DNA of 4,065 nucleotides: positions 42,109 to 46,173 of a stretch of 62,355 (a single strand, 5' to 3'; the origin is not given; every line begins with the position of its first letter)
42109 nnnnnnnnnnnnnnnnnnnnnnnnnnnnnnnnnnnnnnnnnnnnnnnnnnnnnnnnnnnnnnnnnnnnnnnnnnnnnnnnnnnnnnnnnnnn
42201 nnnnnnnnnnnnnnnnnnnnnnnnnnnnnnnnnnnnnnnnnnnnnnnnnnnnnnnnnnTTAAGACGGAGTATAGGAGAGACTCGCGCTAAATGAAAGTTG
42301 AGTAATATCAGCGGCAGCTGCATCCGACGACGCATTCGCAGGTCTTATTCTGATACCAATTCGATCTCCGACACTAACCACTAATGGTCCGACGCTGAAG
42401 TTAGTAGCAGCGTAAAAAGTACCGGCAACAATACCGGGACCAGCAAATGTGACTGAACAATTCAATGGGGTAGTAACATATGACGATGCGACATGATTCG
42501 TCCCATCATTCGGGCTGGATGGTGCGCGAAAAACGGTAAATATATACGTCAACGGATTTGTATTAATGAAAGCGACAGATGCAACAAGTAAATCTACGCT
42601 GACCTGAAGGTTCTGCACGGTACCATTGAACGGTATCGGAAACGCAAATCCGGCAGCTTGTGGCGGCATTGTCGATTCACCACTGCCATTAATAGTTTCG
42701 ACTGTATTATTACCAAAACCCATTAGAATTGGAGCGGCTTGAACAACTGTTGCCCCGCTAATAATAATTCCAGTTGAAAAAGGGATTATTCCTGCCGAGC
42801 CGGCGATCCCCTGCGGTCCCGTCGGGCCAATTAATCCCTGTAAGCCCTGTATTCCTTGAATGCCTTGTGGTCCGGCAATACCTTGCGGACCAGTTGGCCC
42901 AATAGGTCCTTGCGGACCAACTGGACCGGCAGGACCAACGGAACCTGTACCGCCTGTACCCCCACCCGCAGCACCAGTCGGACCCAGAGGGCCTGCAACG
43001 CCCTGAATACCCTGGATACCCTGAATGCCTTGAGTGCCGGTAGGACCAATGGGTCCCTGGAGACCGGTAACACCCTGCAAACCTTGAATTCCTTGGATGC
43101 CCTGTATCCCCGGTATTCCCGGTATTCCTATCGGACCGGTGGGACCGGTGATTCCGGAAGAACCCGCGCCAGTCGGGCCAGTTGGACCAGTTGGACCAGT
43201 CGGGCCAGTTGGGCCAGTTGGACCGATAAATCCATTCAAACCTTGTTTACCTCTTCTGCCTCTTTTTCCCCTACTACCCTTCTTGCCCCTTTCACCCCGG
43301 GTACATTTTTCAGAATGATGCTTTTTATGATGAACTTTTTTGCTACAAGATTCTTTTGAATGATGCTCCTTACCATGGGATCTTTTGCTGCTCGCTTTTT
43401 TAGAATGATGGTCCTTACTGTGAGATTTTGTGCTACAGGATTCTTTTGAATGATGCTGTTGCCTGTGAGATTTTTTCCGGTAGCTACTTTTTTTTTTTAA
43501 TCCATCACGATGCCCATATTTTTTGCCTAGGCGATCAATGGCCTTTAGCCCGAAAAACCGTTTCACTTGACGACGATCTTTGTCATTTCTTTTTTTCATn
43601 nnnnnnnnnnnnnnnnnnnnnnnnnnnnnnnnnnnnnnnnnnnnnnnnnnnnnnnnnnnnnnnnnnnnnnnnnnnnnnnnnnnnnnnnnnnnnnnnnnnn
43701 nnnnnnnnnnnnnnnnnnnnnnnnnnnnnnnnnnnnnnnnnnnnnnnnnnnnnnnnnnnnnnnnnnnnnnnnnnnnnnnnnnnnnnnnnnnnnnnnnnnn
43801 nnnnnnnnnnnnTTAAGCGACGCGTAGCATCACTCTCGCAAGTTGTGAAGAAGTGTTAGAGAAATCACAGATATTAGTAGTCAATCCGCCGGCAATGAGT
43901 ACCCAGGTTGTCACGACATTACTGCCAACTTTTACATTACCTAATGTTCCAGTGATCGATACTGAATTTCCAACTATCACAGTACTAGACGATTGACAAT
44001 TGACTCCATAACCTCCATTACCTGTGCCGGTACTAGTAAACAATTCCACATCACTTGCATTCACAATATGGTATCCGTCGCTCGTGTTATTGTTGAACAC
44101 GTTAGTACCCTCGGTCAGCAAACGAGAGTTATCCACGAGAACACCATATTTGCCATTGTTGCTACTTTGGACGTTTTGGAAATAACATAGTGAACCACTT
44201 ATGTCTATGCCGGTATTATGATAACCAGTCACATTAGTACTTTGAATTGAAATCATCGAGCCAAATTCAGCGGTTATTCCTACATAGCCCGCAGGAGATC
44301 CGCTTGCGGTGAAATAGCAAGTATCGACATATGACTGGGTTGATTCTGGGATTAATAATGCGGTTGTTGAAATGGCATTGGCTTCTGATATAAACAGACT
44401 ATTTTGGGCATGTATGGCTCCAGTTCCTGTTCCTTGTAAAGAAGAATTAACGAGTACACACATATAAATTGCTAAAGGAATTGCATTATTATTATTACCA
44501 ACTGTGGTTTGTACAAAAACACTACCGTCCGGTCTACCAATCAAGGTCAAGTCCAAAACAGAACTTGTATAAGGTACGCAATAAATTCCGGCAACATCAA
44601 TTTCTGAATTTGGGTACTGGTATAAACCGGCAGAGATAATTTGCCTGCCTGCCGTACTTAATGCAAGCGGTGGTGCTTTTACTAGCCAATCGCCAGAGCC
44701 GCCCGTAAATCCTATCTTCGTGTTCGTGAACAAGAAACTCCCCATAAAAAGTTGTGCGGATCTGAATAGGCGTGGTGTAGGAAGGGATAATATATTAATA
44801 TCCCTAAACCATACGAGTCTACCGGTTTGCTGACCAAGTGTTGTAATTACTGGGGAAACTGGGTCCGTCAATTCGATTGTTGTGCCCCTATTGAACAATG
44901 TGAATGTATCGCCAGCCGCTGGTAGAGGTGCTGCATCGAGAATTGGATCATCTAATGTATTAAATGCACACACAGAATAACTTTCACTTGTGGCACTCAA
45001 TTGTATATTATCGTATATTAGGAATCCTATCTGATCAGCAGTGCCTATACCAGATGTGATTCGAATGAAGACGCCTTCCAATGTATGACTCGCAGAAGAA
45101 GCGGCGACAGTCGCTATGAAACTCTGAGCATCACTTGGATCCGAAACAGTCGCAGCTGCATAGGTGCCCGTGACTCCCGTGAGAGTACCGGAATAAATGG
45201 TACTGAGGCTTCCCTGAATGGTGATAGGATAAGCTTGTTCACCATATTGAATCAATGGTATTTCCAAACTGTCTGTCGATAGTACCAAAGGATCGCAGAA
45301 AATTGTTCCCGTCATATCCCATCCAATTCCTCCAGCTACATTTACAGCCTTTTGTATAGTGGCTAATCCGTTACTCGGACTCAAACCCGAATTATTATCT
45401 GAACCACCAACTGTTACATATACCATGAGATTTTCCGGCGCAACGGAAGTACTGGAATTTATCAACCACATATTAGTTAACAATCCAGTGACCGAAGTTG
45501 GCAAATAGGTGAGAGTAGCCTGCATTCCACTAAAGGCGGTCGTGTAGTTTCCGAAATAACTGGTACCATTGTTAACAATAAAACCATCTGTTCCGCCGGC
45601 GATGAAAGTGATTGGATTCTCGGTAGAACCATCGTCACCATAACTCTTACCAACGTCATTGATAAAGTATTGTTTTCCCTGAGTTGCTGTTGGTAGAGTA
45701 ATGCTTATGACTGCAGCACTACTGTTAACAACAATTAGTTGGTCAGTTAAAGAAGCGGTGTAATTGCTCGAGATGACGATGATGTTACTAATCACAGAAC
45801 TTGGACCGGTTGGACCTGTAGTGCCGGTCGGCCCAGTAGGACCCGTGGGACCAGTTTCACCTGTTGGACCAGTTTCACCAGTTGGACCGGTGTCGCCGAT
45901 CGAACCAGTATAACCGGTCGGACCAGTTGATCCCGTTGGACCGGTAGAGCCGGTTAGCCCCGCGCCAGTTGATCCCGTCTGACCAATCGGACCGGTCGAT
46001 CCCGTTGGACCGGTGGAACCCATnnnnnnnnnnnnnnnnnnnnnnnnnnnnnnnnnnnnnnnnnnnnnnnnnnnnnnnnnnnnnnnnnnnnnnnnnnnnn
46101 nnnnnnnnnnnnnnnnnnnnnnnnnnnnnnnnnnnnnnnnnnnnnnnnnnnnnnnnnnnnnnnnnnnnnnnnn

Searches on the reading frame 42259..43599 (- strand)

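Call 39: search_protein_families(library=pfam, proteins=[window:42259-43599:-], max_evalue=0.001)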
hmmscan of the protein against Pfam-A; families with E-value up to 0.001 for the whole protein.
window:42259-43599:- (446 aa): 1 family
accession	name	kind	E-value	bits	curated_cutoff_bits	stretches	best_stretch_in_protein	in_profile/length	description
PF01391.23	Collagen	-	3.8e-23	81.5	27.2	1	102-155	4-58/60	Collagen triple helix repeat (20 copies)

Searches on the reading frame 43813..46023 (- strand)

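Call 14: search_protein_families(library=pfam, proteins=[window:43813-46023:-], max_evalue=0.001)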
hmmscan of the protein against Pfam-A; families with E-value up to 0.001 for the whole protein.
window:43813-46023:- (736 aa): 2 families
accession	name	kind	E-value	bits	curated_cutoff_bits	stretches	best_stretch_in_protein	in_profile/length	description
PF01391.23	Collagen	-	8e-09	35.6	27.2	1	22-74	1-53/60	Collagen triple helix repeat (20 copies)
PF13229.12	Beta_helix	-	1.8e-07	31.3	25.9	2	522-659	11-151/158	Right handed beta helix region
